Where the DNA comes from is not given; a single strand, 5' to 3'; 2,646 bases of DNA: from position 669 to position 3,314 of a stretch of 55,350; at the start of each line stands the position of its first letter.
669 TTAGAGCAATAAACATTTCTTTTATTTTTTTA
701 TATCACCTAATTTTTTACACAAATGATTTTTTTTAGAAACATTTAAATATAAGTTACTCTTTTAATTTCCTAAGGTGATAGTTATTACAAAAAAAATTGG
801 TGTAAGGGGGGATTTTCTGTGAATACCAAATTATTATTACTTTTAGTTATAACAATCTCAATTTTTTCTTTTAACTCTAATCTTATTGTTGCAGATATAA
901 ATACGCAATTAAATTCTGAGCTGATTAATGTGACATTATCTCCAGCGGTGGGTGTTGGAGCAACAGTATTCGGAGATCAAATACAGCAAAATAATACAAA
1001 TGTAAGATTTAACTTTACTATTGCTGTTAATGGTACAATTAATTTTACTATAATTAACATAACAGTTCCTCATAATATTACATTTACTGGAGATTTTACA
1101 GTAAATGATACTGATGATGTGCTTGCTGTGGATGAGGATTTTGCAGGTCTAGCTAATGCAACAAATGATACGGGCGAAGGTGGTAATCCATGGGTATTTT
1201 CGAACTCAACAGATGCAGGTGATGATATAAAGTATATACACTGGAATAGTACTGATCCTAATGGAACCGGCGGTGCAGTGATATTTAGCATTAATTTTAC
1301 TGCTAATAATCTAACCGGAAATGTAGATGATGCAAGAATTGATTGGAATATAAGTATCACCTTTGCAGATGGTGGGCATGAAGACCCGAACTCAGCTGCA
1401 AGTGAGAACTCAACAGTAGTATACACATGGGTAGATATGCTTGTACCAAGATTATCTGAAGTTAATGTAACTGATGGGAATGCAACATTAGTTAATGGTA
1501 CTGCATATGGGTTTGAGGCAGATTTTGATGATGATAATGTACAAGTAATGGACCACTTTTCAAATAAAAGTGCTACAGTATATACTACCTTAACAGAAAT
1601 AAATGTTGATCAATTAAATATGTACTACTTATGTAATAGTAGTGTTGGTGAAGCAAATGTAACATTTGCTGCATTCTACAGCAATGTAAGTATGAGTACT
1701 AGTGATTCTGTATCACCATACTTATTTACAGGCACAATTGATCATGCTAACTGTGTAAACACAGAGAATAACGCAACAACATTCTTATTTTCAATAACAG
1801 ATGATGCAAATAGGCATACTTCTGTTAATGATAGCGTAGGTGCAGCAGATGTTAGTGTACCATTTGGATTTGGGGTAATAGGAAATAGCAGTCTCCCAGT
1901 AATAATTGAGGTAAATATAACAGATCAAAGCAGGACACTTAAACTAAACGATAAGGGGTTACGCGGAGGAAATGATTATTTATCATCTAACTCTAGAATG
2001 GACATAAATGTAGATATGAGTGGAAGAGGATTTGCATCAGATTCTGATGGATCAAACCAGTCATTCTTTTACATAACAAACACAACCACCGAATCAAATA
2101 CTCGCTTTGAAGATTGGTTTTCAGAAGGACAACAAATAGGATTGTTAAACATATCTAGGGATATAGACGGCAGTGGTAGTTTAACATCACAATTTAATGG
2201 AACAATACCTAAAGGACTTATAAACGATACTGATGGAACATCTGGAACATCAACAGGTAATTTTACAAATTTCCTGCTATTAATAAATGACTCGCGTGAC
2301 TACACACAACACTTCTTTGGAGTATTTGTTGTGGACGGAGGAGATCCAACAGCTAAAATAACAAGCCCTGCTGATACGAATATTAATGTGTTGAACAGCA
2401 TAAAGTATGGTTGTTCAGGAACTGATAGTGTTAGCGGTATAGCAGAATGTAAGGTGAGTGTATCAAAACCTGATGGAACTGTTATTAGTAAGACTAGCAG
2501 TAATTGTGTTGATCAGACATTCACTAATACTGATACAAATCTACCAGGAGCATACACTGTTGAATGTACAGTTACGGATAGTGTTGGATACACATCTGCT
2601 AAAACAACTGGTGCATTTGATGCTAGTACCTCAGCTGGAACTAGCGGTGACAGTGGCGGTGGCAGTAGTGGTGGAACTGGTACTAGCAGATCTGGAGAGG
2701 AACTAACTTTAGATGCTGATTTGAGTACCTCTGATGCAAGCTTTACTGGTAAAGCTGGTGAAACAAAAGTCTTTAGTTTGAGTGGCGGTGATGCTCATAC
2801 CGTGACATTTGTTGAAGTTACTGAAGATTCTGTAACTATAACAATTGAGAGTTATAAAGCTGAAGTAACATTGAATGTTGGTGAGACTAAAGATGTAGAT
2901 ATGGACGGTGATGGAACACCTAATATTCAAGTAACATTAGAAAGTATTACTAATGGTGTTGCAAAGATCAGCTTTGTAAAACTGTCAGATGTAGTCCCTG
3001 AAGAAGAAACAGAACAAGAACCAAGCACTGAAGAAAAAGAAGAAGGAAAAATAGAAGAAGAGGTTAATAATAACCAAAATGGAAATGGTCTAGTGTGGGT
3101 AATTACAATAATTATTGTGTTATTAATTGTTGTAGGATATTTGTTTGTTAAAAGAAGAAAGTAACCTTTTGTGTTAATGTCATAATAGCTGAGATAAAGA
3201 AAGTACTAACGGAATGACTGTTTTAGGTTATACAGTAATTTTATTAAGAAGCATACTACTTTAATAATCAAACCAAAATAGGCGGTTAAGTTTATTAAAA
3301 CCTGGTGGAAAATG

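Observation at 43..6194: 3,033-bp tandem duplication of a two-gene surface cassette with an abrupt drop in identity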

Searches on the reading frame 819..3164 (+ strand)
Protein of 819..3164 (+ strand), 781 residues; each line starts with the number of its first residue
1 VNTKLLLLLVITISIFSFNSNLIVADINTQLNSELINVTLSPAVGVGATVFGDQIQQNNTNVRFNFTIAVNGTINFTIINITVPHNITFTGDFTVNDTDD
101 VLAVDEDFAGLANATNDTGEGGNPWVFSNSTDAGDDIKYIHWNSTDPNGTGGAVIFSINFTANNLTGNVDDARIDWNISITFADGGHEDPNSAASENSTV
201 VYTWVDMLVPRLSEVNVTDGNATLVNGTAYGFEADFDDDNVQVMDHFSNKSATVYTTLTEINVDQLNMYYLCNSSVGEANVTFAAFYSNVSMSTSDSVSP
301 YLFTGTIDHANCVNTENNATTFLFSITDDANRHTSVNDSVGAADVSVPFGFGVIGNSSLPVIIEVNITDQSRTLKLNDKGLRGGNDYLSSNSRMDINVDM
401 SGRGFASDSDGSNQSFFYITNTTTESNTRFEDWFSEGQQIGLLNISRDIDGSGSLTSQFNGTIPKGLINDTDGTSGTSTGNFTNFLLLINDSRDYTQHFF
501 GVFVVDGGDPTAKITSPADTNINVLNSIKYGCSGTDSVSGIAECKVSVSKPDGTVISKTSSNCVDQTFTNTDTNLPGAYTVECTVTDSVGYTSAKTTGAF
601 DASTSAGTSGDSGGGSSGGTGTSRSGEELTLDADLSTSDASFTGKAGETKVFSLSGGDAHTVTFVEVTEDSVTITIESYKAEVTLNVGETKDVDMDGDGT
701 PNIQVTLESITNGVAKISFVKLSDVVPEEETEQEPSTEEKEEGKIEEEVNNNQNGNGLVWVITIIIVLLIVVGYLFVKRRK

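Call 8: search_protein_families(library=pfam, proteins=[window:819-3164:+], max_evalue=0.01)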
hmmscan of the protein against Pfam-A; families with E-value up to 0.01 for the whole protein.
window:819-3164:+ (781 aa): 0 families

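Call 12: find_homologous_proteins(query=window:819-3164:+)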
Query window:819-3164:+ (781 aa): 2 proteins with E <= 0.001 among 8000 candidates.
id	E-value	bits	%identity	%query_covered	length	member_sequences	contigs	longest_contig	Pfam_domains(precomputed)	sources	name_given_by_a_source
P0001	0.0e+0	1606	99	95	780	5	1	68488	-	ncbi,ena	-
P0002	3.7e-11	60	34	19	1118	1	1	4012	-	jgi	-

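Call 13: find_encoding_contigs(protein=window:819-3164:+, flank=10000, max_places=10)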
Protein window:819-3164:+ (781 aa): no gene with exactly this product is on record in the collection.

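Call 20: find_encoding_contigs(protein=P0005, flank=10000)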
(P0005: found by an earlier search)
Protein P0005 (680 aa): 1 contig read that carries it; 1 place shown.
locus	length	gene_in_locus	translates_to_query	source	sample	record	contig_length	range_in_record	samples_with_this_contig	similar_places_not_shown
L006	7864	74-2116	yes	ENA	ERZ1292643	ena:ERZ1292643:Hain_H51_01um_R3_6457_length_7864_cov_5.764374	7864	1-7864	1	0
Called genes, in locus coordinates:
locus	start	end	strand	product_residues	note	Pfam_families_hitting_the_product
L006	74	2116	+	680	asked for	-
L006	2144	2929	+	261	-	-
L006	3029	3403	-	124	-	-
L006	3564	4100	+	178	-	-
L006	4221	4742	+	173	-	PF01058:Oxidored_q6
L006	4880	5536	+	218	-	PF08843:AbiEii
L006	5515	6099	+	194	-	-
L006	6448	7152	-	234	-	-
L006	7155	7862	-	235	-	?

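Call 21: find_encoding_contigs(protein=P0006, flank=10000)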
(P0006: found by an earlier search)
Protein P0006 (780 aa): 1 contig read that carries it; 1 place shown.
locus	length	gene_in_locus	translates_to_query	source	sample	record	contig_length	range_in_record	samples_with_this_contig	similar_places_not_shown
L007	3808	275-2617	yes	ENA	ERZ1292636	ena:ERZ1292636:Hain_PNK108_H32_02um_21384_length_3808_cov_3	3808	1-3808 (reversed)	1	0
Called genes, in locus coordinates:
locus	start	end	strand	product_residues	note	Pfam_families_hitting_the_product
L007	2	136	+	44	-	?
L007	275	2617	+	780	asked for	-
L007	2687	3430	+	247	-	-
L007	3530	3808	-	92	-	?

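Call 31: search_solved_structures(query=window:819-3164:+, max_evalue=1)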
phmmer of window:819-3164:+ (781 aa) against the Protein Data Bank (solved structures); distinct sequences matched with E-value up to 1: 0.

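Call 32: search_protein_families(library=ncbifam, proteins=[window:819-3164:+], max_evalue=1)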
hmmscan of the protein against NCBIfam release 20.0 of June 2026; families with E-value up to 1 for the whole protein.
window:819-3164:+ (781 aa): 3 families
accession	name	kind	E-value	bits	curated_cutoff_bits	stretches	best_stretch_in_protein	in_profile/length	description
NF053823.1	SCO2321_fam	equivalog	0.0066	15.4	300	1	731-781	354-404/405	SCO2321 family membrane protein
TIGR01477.1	RIFIN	paralog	0.17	11.6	176.95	1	720-780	279-339/356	variant surface antigen, rifin family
TIGR01167.1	LPXTG_anchor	domain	0.2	12.4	15.9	1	756-781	8-33/34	LPXTG cell wall anchor domain-containing protein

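Call 40: search_protein_representatives(protein=window:819-3164:+)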
Query: 781 residues. Proteins with E-value up to 0.001 (for the whole library): 1382; up to 1e-10: 307; up to 1e-30: 64. The best 150 are listed.
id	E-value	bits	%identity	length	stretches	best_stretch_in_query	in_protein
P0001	0.0e+00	1606.1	96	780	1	1-777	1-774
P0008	4.2e-146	504.8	45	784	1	1-780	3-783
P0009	1.2e-83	298.4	38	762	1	32-780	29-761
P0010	2.5e-82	294.0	38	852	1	6-780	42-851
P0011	6.9e-79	282.6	37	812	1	24-780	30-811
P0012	3.2e-57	211.0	41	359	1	417-780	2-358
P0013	2.8e-55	204.6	35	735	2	84-779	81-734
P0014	7.0e-54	199.9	37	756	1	54-781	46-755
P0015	5.3e-50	187.1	33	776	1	46-780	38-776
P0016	5.1e-49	183.9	35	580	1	191-779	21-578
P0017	2.7e-47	178.2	46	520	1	458-780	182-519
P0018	6.4e-47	176.9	44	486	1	501-781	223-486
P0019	1.3e-44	169.3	32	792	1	12-781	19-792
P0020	2.0e-43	165.3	31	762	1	54-779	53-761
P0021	5.3e-42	160.7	32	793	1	6-773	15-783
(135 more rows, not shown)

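Call 41: find_encoding_contigs(protein=P0008, flank=10000, max_places=6)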
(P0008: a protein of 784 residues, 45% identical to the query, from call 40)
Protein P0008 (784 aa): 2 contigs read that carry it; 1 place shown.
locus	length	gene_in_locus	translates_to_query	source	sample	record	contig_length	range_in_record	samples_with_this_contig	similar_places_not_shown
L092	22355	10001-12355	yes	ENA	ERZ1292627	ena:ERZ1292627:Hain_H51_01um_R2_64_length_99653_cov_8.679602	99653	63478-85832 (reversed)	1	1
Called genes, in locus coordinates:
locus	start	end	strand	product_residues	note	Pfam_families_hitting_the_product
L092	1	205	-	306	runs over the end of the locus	PF01464:SLT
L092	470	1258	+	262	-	PF06550:SPP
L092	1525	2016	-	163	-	-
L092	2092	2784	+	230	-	-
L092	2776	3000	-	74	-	-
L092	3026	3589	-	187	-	PF02245:Pur_DNA_glyco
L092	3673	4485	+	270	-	-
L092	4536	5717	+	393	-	PF13353:Fer4_12 (weak), PF04055:Radical_SAM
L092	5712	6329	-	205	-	PF13487:HD_5, PF01966:HD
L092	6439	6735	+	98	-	-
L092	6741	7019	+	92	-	-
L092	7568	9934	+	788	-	PF14890:Intein_splicing, PF00009:GTP_EFTU, PF22042:EF-G_D2, PF03144:GTP_EFTU_D2, PF14492:EFG_III, PF03764:EFG_IV, PF00679:EFG_C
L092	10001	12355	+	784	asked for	-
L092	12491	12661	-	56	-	PF23477:zf_Tbcl_2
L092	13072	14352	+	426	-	PF00009:GTP_EFTU, PF01926:MMR_HSR1 (faint), PF03144:GTP_EFTU_D2, PF03143:GTP_EFTU_D3, PF22594:GTP-eEF1A_C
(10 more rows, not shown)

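Call 42: find_encoding_contigs(protein=P0009, flank=10000, max_places=6)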
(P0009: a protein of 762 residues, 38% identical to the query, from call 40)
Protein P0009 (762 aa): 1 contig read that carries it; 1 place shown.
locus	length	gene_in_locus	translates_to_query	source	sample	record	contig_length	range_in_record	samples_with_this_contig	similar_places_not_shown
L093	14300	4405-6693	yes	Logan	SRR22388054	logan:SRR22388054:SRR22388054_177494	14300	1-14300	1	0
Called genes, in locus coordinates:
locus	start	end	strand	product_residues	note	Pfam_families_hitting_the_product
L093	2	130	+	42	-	?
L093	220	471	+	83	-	PF01541:GIY-YIG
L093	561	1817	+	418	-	PF00324:AA_permease, PF03845:Spore_permease, PF13520:AA_permease_2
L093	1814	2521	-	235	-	PF01978:TrmB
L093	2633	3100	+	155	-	-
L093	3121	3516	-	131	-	-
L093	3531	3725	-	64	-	-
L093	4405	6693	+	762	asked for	-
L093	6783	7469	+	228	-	-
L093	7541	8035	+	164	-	-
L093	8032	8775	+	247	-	PF00590:TP_methylase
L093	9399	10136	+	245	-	-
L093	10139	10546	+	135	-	-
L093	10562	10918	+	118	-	PF04472:SepF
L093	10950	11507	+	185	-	PF04252:SFM1-like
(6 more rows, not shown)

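Call 49: search_protein_families(library=pfam, alignment_id=A1, max_evalue=0.001)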
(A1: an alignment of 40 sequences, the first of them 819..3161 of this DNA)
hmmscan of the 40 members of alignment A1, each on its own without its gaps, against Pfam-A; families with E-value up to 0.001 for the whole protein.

A. member 1, window:819-3161:+ (781 aa): 0 families

B. families by the number of members that match (of 40 scanned): 3 families
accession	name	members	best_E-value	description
PF22352.2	K319L-like_PKD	3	0.00034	K319L-like, PKD domain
PF13927.12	Ig_3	1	0.00012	Immunoglobulin domain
PF02009.21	RIFIN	1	0.00095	Rifin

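Call 58: predict_structure(alignment_id=A1)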
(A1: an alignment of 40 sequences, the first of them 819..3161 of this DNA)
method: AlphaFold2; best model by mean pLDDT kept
length: 781 residues; sequences in the alignment: 40
mean_pLDDT: 74.2   pTM: 0.56
mean pLDDT of the five models: 74.2, 71.9, 71.8, 70.2, 70.0
residues with pLDDT >= 90: 195; 70-90: 313; 50-70: 149; < 50: 124
segments of 3 or more residues with pLDDT < 50: 19-32, 92-109, 118-120, 131-136, 185-188, 340-348, 473-478, 606-629, 725-756
pLDDT, mean of each block of 10 residues (from residue 1): 67 63 34 68 69 83 83 68 81 42 45 54 54 49 55 74 75 85 58 71 88 87 67 52 72 90 92 70 85 93 91 80 90 77 47 80 91 76 78 92 65 74 65 82 82 77 88 50 85 76 90 94 93 92 96 96 94 94 95 89 62 34 40 75 88 79 91 84 92 84 93 91 54 32 31 46 85 75 39
secondary structure, 60 per line:
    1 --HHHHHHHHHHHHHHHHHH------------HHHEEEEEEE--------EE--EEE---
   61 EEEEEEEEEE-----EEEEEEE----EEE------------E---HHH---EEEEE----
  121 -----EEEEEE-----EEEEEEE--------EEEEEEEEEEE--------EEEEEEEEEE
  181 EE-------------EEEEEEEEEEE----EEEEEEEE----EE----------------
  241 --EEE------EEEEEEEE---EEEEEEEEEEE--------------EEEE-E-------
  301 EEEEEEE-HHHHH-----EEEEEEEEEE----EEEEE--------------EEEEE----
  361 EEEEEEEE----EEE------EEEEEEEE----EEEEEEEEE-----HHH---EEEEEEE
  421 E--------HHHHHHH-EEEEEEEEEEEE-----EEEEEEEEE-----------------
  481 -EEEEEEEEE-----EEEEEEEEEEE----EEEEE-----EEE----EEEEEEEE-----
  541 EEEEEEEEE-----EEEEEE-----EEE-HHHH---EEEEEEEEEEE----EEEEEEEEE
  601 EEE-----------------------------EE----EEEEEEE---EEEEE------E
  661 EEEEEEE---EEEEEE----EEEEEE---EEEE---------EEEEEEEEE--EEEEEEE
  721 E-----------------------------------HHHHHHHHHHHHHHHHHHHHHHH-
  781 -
elements in order (helices of 4 or more, strands of 3 or more residues): H3-20 E36-42 E55-57 E61-70 E76-82 E87-89 E112-116 E126-131 E137-143 E152-162 E171-182 E196-206 E211-218 E243-245 E252-259 E263-273 E288-291 E301-307 H309-313 E319-328 E333-337 E352-356 E361-368 E373-375 E382-389 E394-402 E414-421 H430-436 E438-449 E455-463 E482-490 E496-506 E511-515 E521-523 E528-535 E541-549 E555-560 E566-568 H570-573 E577-587 E592-603 E639-645 E649-653 E660-667 E671-676 E681-686 E690-693 E703-711 E714-721 H757-779

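Call 61: fold_search(model_id=the predicted structure, library=pdb)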
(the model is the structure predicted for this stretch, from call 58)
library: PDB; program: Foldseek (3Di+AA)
matches with E <= 10: 1856; with E <= 0.001: 32
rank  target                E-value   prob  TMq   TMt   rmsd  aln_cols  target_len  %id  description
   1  9fx2                  1.6e-08  1.00  0.14  0.10  30.6       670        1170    9  Structure of methylamine activated CD109 (released 2025-03-19)
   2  6xi3                  3.0e-08  1.00  0.14  0.24  20.8       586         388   10  Crystal structure of tetra-tandem repeat in extending region of large adhesion protein (released 2020-10-14)
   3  9u61_E                3.4e-08  1.00  0.13  0.07  31.5       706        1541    9  CP/MBL pathways C3 convertase C4b2a and C3 complex (released 2026-01-14)
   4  7b2m_A                9.2e-08  1.00  0.13  0.15  26.5       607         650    9  Cryo-EM structure of complement C4b in complex with nanobody E3 (released 2022-03-02)
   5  9fx3_A                1.1e-07  1.00  0.14  0.10  30.8       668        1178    9  Structure of active human CD109 (released 2025-03-19)
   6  5jpm_A                7.8e-07  1.00  0.13  0.15  31.1       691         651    9  Structure of the complex of human complement C4 with MASP-2 rebuilt using iMDFF (released 2016-08-10)
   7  7q60                  1.7e-06  0.99  0.13  0.10  38.0       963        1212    7  Structure of TEV cleaved A2ML1 (A2ML1-TE) (released 2022-04-20)
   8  7q1y_A                2.0e-06  0.99  0.13  0.09  37.6       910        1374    7  X-ray structure of human A2ML1 (released 2022-04-20)
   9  9u5z_E                2.1e-06  0.97  0.11  0.07  37.6       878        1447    7  C3 convertases zymogen C4b2 in activation state (released 2026-01-14)
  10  9ijj_4H               3.2e-06  0.98  0.13  0.05  27.4       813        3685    9  In situ structure of the central apparatus in mouse sperm axoneme. (released 2025-06-04)
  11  3hs0_A                4.2e-06  0.99  0.12  0.15  38.9       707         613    9  Cobra Venom Factor (CVF) in complex with human factor B (released 2009-07-07)
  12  6za2_B                6.2e-06  1.00  0.12  0.09  28.4       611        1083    9  Crystal structure of dimeric latent PorU from Porphyromonas gingivalis (released 2021-09-29)
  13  7q61_A                6.8e-06  0.99  0.12  0.08  38.5       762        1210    8  Structure of TEV conjugated A2ML1 (A2ML1-TC) (released 2022-04-20)
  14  2yn5_B                1.8e-05  1.00  0.18  0.42  10.8       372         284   11  Structural insight into the giant calcium-binding adhesin SiiE: implications for the adhesion of Salmonella enterica t (released 2013-04-03)
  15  2yn5_A                2.6e-05  1.00  0.18  0.44  10.7       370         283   11  Structural insight into the giant calcium-binding adhesin SiiE: implications for the adhesion of Salmonella enterica t (released 2013-04-03)
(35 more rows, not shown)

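Call 76: find_encoding_contigs(protein=P0010, flank=8000, max_places=4)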
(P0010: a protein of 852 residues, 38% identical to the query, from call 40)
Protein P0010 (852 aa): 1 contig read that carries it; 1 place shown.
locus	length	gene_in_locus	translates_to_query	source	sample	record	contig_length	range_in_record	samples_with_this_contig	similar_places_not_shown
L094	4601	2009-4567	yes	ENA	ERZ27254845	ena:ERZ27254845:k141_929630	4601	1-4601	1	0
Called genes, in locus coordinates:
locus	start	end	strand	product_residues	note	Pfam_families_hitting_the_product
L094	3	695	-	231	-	?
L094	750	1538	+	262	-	PF01048:PNP_UDP_1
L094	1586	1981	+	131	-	-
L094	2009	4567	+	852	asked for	-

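Call 77: find_encoding_contigs(protein=P0011, flank=8000, max_places=4)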
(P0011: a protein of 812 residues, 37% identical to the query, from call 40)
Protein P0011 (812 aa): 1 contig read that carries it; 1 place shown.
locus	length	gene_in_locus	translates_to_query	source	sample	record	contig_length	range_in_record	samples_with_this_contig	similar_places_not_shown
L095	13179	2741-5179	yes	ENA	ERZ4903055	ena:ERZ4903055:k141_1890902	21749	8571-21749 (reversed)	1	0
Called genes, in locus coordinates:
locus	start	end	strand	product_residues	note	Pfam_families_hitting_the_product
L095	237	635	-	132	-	-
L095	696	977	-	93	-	-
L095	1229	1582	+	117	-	-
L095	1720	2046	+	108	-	-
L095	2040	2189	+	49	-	-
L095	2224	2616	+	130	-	-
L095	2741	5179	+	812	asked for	-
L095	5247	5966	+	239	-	-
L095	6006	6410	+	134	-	-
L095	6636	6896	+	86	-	-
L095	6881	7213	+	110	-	PF02452:PemK_toxin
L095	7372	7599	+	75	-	PF26688:RHH_12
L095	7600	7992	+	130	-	PF10130:PIN_2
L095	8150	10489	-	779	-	-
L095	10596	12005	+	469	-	PF02310:B12-binding, PF19864:Radical_SAM_N2 (faint), PF04055:Radical_SAM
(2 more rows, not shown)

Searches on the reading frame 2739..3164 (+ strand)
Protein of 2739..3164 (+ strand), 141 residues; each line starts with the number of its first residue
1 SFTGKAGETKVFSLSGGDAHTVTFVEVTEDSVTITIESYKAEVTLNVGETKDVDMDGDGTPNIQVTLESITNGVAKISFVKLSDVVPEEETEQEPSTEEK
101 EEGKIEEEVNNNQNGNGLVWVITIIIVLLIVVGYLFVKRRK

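Call 26: find_homologous_proteins(query=window:2739-3164:+, max_evalue=0.01)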
Query window:2739-3164:+: 146 candidates shared short words with the query, none scored E <= 0.01.

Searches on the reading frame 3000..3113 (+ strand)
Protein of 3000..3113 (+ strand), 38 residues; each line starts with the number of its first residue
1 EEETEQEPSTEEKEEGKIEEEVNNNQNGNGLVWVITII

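Call 46: list_cluster_members(proteins=[window:3000-3113:+, window:2817-2957:+, window:2937-3026:+, window:2748-3137:+, window:5850-5990:+, window:5970-6059:+, window:2928-3113:+, window:2997-3113:+, window:3000-3161:+, window:2817-3113:+])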
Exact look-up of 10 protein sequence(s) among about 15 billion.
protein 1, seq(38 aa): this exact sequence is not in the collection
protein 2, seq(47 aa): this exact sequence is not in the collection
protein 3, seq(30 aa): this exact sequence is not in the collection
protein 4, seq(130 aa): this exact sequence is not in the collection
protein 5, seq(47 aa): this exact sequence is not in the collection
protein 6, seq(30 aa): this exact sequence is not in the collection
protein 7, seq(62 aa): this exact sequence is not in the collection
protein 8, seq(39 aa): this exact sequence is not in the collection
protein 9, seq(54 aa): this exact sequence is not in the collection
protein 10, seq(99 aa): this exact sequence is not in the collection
